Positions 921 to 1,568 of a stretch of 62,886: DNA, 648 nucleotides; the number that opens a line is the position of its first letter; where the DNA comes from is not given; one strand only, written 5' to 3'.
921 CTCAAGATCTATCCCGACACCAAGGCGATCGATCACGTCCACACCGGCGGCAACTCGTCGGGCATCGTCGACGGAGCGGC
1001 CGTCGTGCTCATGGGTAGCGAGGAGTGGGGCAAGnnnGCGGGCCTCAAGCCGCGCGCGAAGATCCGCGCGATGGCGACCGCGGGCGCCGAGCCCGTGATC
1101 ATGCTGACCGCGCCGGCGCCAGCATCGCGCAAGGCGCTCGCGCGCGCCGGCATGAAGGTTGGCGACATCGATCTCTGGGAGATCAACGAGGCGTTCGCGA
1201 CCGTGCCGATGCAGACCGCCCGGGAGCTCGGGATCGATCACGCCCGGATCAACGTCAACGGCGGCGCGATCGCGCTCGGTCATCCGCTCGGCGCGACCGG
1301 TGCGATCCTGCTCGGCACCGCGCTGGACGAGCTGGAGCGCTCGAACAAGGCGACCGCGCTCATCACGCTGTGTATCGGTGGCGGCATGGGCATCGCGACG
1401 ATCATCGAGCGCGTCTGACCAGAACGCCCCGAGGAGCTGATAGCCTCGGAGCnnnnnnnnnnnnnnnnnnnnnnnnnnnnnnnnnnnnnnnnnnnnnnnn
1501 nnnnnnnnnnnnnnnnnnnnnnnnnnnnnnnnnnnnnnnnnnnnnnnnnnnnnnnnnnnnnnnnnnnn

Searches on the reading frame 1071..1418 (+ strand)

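Call 51: search_protein_families(library=pfam, proteins=[window:1071-1418:+])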
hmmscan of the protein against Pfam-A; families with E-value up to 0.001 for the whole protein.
window:1071-1418:+ (115 aa): 2 families
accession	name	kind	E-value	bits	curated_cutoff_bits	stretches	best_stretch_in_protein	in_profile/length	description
PF02803.24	Thiolase_C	-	5.5e-42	142.7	27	1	1-114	10-123/123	Thiolase, C-terminal domain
PF22691.2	Thiolase_C_1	-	5.7e-08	33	28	1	8-55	13-60/144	Thiolase C-terminal domain-like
